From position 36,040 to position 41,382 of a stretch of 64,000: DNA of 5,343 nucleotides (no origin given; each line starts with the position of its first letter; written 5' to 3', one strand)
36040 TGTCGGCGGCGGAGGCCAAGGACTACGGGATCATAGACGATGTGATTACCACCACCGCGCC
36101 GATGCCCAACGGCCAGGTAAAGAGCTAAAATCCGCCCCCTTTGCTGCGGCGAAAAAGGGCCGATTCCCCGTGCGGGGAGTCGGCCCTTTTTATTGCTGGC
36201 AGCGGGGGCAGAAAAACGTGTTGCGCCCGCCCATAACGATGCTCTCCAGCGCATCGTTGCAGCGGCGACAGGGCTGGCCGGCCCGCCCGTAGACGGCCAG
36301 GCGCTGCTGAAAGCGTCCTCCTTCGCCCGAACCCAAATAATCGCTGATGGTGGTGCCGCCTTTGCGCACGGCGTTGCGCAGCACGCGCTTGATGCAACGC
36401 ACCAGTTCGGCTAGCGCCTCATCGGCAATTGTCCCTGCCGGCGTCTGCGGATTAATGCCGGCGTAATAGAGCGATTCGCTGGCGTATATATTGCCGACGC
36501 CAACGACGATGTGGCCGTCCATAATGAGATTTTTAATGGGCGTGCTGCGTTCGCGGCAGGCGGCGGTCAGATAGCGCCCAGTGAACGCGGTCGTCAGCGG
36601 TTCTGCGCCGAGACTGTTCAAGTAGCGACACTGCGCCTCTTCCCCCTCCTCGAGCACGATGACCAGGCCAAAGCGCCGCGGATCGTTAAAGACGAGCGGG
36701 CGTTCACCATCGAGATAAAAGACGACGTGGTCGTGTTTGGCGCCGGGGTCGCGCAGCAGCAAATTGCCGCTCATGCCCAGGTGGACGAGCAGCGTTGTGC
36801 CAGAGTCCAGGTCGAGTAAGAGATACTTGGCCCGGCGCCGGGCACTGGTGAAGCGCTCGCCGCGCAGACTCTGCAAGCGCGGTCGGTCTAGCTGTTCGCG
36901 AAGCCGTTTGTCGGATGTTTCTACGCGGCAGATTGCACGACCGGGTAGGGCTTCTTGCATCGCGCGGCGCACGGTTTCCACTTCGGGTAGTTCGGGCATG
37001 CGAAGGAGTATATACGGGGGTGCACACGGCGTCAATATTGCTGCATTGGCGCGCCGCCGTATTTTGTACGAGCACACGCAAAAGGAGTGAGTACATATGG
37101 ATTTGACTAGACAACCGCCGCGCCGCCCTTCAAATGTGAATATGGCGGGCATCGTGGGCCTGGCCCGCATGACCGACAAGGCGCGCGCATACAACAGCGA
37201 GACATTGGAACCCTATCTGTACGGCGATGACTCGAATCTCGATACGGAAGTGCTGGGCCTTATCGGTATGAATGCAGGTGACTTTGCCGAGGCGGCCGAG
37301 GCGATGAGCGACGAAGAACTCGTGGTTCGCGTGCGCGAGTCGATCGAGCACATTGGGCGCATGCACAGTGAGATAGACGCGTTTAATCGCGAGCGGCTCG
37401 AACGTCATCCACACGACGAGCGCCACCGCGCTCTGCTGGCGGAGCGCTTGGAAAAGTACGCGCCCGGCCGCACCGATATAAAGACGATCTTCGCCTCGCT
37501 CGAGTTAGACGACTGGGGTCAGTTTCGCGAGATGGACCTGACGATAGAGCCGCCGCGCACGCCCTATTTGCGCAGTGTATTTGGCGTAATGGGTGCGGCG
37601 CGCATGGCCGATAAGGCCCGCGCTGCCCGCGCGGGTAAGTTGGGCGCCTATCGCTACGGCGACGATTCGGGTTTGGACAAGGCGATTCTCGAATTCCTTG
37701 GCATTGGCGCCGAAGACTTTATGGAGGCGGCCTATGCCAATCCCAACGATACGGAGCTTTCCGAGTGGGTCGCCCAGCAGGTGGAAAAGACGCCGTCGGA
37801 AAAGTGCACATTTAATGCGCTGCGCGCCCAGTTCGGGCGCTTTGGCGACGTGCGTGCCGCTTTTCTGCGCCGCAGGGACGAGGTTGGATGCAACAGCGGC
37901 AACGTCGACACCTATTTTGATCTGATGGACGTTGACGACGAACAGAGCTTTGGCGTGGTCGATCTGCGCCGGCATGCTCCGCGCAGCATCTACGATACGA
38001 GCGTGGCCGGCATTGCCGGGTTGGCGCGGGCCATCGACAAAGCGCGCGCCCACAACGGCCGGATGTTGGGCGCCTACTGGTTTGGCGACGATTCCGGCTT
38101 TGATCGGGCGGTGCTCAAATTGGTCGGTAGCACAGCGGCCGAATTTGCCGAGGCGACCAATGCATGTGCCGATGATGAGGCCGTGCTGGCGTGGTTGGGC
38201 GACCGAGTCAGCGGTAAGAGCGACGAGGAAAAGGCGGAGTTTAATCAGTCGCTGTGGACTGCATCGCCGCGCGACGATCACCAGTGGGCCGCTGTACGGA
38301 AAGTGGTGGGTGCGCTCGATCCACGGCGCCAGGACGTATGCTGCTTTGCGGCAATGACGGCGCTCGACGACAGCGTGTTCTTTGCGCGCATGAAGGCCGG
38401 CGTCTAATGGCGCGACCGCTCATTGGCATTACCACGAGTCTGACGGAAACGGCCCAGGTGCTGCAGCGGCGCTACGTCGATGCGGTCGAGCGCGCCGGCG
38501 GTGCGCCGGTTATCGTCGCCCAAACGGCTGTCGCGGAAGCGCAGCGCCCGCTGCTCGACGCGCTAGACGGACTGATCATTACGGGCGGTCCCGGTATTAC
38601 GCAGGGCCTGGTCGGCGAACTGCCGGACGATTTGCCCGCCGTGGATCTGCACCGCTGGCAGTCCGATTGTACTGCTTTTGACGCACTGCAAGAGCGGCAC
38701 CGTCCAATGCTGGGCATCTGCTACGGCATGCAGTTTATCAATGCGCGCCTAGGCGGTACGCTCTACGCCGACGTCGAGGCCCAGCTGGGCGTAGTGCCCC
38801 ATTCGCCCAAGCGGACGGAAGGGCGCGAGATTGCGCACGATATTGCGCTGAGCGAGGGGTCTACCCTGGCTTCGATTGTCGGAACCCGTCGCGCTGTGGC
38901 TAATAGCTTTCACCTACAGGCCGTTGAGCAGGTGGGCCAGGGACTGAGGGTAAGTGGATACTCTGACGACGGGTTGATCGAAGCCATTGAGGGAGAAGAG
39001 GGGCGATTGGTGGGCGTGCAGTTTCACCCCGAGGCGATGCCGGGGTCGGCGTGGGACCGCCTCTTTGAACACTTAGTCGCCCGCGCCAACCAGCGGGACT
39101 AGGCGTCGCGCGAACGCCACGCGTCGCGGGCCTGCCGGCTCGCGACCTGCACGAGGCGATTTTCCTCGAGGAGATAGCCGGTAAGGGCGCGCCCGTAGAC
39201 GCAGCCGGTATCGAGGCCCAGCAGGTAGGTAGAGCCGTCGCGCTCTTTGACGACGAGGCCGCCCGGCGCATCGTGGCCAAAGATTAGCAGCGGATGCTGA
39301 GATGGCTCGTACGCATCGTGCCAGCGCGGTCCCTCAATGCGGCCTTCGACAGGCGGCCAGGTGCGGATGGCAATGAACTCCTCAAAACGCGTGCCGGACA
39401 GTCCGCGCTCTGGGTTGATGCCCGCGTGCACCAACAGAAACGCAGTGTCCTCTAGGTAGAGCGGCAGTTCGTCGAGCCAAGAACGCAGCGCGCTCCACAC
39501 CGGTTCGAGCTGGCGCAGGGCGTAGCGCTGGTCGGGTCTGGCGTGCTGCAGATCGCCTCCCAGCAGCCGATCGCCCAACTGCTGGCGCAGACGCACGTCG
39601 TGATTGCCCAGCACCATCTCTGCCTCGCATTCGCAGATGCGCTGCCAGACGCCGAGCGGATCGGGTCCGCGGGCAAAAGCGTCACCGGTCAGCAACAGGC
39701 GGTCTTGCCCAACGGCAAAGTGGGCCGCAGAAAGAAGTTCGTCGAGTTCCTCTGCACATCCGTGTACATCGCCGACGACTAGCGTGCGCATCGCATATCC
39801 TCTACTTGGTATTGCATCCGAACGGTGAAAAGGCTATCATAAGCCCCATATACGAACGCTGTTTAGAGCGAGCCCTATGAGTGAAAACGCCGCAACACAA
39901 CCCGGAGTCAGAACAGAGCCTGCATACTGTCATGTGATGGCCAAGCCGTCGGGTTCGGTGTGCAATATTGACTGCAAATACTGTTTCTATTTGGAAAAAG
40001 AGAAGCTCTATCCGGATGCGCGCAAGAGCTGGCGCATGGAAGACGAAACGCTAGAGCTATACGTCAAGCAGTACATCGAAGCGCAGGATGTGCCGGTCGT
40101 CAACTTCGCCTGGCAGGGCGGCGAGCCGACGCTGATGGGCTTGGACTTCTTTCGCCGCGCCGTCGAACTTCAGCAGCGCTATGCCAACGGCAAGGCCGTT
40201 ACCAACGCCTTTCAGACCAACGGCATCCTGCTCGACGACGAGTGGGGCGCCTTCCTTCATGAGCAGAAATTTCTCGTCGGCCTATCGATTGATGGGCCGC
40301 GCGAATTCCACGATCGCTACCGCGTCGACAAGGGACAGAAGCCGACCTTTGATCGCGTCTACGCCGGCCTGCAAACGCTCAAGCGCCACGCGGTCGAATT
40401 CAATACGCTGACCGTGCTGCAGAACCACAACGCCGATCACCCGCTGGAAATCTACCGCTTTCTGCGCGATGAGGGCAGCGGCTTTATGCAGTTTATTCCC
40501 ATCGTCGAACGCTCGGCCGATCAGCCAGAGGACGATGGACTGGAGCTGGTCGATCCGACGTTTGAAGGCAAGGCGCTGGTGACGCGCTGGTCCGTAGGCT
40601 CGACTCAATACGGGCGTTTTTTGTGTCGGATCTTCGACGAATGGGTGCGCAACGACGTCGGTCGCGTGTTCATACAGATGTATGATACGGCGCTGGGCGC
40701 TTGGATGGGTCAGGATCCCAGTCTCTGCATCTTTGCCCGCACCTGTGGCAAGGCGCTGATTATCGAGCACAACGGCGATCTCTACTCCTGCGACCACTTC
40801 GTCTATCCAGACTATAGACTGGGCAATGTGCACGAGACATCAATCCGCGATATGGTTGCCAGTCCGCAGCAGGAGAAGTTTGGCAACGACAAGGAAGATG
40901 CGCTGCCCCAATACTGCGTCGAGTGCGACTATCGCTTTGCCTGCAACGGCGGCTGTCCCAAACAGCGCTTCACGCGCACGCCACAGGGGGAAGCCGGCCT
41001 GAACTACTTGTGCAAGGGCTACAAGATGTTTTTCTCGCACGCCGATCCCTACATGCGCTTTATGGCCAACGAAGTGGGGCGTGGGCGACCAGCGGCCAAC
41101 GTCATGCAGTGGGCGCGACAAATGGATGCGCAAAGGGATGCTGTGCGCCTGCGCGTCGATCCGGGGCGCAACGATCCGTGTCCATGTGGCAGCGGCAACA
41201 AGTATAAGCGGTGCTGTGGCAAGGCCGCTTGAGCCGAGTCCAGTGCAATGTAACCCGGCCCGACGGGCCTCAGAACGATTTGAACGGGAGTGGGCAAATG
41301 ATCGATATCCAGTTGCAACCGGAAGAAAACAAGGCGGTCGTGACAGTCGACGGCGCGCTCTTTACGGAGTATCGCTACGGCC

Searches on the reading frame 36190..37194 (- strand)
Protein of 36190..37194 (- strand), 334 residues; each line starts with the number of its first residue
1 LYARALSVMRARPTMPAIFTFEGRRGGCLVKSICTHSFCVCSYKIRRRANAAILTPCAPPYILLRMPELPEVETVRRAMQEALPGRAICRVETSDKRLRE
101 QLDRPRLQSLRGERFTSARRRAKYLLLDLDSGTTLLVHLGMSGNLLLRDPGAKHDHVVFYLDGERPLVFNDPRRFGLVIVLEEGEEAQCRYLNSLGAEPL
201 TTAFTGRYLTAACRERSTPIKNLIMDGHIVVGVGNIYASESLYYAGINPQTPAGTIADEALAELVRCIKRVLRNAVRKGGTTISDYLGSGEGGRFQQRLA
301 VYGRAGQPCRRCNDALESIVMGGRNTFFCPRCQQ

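Call 32: search_protein_families(library=ncbifam, proteins=[window:36190-37194:-], max_evalue=0.00001)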
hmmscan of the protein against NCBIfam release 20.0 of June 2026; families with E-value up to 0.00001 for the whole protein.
window:36190-37194:- (334 aa): 7 families
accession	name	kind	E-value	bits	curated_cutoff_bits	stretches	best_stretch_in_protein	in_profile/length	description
NF002211.1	PRK01103.1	equivalog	4.5e-95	318.3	212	1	66-334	1-274/274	bifunctional DNA-formamidopyrimidine glycosylase/DNA-(apurinic or apyrimidinic site) lyase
TIGR00577.1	fpg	equivalog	3.8e-84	282.3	203.3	1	66-333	1-276/276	DNA-formamidopyrimidine glycosylase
NF011386.0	PRK14811.1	equivalog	3.2e-67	226.6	414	1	66-334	1-263/269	DNA-formamidopyrimidine glycosylase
NF011385.0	PRK14810.1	equivalog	1.4e-64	218.2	423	1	66-334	1-272/272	DNA-formamidopyrimidine glycosylase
NF010551.0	PRK13945.1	equivalog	7.3e-63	212.6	348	1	66-334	1-282/282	DNA-formamidopyrimidine glycosylase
NF040775.1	endonuc_Nei2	equivalog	1.8e-22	80.1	400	1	70-334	2-252/252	endonuclease VIII Nei2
NF007763.0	PRK10445.1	equivalog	2e-19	70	252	1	216-334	150-263/263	endonuclease VIII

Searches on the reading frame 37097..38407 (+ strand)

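Call 32: search_protein_families(library=ncbifam, proteins=[window:37097-38407:+], max_evalue=0.00001)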
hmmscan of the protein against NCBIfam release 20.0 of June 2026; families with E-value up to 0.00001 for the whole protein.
window:37097-38407:+ (436 aa): 0 families

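Call 51: search_protein_families(library=pfam, proteins=[window:37097-38407:+], max_evalue=0.0001)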
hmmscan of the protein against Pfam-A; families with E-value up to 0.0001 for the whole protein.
window:37097-38407:+ (436 aa): 1 family
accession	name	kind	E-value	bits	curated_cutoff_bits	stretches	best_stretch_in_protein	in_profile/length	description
PF16798.10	DUF5069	-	1.4e-64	216.6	27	3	293-425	2-131/133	Domain of unknown function (DUF5069)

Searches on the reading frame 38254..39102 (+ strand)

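Call 33: search_protein_families(library=pfam, proteins=[window:38254-39102:+], max_evalue=0.00001)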
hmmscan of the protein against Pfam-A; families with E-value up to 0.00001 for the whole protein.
window:38254-39102:+ (282 aa): 2 families
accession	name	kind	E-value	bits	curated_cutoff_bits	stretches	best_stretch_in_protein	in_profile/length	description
PF07722.19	Peptidase_C26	-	2.1e-47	162.2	20.5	1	55-260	1-219/219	Peptidase C26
PF00117.34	GATase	-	1.6e-19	70.7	22.8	1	91-271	31-183/190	Glutamine amidotransferase class-I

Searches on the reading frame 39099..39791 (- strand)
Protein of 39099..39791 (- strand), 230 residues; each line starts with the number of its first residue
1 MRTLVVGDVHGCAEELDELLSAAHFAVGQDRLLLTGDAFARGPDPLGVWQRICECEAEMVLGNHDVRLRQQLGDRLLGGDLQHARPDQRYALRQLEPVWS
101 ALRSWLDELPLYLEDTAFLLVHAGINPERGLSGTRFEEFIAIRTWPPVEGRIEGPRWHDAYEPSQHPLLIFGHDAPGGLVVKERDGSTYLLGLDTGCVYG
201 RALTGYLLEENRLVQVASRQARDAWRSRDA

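Call 33: search_protein_families(library=pfam, proteins=[window:39099-39791:-], max_evalue=0.00001)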
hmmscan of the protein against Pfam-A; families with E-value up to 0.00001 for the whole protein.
window:39099-39791:- (230 aa): 1 family
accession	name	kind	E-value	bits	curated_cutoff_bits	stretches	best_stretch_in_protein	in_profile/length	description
PF00149.33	Metallophos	-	2.1e-13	51.6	21.5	1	1-177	1-159/191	Calcineurin-like phosphoesterase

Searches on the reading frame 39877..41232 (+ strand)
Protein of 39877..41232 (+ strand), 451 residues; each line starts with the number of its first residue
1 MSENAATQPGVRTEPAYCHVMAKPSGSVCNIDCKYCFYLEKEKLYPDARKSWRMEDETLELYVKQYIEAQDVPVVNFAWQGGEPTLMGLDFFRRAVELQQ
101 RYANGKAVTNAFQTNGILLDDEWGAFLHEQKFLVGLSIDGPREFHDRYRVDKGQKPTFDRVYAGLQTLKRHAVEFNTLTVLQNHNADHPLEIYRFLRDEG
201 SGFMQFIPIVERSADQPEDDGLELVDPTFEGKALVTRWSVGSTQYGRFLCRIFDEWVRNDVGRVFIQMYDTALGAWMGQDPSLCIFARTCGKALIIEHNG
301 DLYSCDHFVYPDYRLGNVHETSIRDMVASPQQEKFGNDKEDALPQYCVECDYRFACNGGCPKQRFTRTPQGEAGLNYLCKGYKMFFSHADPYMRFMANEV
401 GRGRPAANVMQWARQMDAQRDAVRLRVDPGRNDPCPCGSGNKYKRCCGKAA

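Call 32: search_protein_families(library=ncbifam, proteins=[window:39877-41232:+], max_evalue=0.00001)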
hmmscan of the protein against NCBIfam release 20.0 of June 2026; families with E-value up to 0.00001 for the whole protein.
window:39877-41232:+ (451 aa): 56 families (the best 25 are shown)
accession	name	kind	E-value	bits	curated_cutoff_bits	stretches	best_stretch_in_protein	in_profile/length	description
NF010308.0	PRK13745.1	equivalog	9.8e-160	532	484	1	19-416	14-408/412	anaerobic sulfatase-maturation protein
TIGR03942.1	sulfatase_rSAM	equivalog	7.3e-159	528.7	349.45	1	19-398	1-362/363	anaerobic sulfatase maturase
NF010321.0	PRK13758.1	equivalog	1.6e-73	248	441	1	20-400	6-369/370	anaerobic sulfatase-maturase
NF041298.1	rSAM_mat_DynA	equivalog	3.6e-63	213.7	450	1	23-390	6-350/356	dynobactin maturation radical SAM/SPASM protein DynA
NF041300.1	rSAM_mat_DarW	exception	1.7e-44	152.3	650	1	13-388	35-393/415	radical SAM/SPASM peptide maturase DarW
NF038005.1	rSAM_mat_DarE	equivalog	1.1e-38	133.1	650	1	26-369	81-409/432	darobactin maturation radical SAM/SPASM protein DarE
NF041718.1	rSAM_phane_AMC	equivalog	1.4e-38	132.9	425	1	22-368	10-335/362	cyclophane-forming radical SAM peptide maturase AmcB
NF041707.1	rSAM_YhhB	equivalog_domain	7.3e-38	130.4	445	1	27-368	10-341/369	cyclophane-forming radical SAM/SPASM peptide maturase YhhB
TIGR04261.1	rSAM_GlyRichRpt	subfamily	3.1e-36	125.2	310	1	25-366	3-333/363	cyclophane-forming radical SAM/SPASM peptide maturase GrrM/OscB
TIGR04083.1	rSAM_pep_methan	hypoth_equivalog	1.2e-35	123.1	300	1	19-389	1-339/376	TIGR04083 family peptide-modifying radical SAM enzyme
TIGR04496.1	rSAM_XyeB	equivalog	3.9e-34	118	450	2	28-198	13-190/385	cyclophane-forming radical SAM/SPASM peptide maturase XyeB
NF047865.1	rSAM_PapB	equivalog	6.4e-29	101.2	340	2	28-201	12-180/330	PapB family radical SAM/SPASM ranthipeptide maturase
TIGR04269.1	SAM_SPASM_FxsB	subfamily_domain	1.3e-28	100.1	370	1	27-368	10-341/363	FxsB family cyclophane-forming radical SAM/SPASM peptide maturase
TIGR03906.1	quino_hemo_SAM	equivalog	1.5e-25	89.8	453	1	28-370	103-424/467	quinohemoprotein amine dehydrogenase maturation protein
TIGR03978.1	rSAM_paired_1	equivalog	2.1e-24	86.2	370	1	28-192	92-253/466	His-Xaa-Ser system radical SAM maturase HxsB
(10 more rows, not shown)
